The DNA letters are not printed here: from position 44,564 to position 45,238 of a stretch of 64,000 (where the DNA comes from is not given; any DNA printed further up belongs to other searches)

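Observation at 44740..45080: EMAP/Myf-type tRNA-binding OB domain embedded in the N-terminal region of eIF5B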

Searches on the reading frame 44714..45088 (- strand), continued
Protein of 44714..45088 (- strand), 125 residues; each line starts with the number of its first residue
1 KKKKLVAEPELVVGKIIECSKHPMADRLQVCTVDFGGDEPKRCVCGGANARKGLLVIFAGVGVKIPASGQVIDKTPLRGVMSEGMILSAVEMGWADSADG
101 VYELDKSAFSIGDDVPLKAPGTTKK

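Call 48: find_homologous_proteins(query=A1, max_evalue=1e-8)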
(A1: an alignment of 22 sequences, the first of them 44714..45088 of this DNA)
Query A1 (22 sequences) (125 aa, profile of the alignment): 51 proteins with E <= 1e-8 among 4465 candidates.
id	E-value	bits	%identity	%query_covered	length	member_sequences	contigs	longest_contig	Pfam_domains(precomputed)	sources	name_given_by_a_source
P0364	2.2e-45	172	97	100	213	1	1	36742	PF01588.27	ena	-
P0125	2.0e-38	149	60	78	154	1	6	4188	PF01588.27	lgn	-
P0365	6.1e-36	141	49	78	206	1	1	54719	PF01588.27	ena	-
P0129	2.5e-35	139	43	69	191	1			PF01588.27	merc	-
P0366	1.6e-34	136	57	77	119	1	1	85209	PF01588.27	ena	-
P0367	8.2e-32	128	61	75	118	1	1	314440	PF01588.27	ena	-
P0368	1.4e-29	120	39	80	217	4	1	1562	PF18262.8,PF01588.27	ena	-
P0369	2.1e-29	120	40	80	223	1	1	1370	PF18262.8,PF01588.27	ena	-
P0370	3.8e-29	119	43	80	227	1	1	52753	PF01588.27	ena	-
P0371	6.0e-29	118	36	89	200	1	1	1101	PF01588.27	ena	-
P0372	9.4e-29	118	44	84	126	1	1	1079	PF01588.27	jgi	jgi:tRNA-binding protein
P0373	9.4e-29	118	41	80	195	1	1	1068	PF01588.27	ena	-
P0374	2.0e-28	117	36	89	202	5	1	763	PF01588.27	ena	-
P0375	2.4e-28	116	39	82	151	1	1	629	PF01588.27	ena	-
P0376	3.3e-28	116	38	80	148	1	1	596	PF01588.27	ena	-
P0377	3.4e-28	116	40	82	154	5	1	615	PF01588.27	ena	-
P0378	3.8e-28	116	40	82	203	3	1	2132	PF01588.27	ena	-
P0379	5.6e-28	115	42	81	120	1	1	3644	PF01588.27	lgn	-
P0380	7.0e-28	115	58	62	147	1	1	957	PF01588.27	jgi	jgi:tRNA-binding EMAP/Myf-like protein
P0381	2.1e-27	113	40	71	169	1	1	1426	PF01588.27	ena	-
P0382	2.8e-27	113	43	78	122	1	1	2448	PF01588.27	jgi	jgi:phenylalanyl-tRNA synthetase beta chain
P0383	3.0e-27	113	40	82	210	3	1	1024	PF01588.27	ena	-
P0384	4.3e-27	112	40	79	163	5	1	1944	PF01588.27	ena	-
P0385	5.6e-27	112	40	82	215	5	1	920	PF01588.27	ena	-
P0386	7.0e-27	112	40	78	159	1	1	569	PF01588.27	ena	-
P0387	1.1e-26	111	38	79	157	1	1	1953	PF01588.27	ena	-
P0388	3.0e-26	110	39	82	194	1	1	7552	PF01588.27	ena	-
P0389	2.7e-25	107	40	78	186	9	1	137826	PF01588.27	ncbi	-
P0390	3.7e-25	106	44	73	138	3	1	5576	PF01588.27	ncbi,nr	ncbi:MAG TPA: phenylalanine--tRNA ligase subunit beta, partial [Spirochaetota bacterium]|nr:phenylal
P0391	1.3e-24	104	43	78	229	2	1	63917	PF01588.27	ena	-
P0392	3.7e-24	103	43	84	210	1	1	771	PF01588.27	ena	-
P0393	8.7e-24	102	40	77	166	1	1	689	PF01588.27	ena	-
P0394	1.6e-23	101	43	75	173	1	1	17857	PF01588.27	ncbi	ncbi:MAG: YtpR family tRNA-binding protein, partial [Bacteroidota bacterium]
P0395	2.2e-23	100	39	75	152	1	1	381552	PF01588.27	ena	-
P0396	5.1e-23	99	40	77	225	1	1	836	PF01588.27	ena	-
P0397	5.7e-23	99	39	77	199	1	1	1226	PF01588.27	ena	-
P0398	5.8e-23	99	39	77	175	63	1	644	PF01588.27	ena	-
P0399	7.0e-23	99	37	90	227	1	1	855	PF01588.27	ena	-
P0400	1.1e-22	98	37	73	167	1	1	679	PF01588.27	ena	-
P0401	3.4e-22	97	38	77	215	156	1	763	PF01588.27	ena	-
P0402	1.0e-21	95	39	77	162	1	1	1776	PF05014.22,PF01588.27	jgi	-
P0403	1.7e-21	94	38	78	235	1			PF01588.27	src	-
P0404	6.6e-21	92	40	65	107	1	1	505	PF01588.27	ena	-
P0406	3.2e-17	80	39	66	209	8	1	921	PF01588.27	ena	-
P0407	4.2e-17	80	38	81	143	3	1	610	PF01588.27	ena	-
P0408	1.6e-16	78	54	53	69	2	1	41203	PF01588.27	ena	-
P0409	1.7e-16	78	39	67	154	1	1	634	PF01588.27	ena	-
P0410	8.6e-15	73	59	45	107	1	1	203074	PF01588.27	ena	-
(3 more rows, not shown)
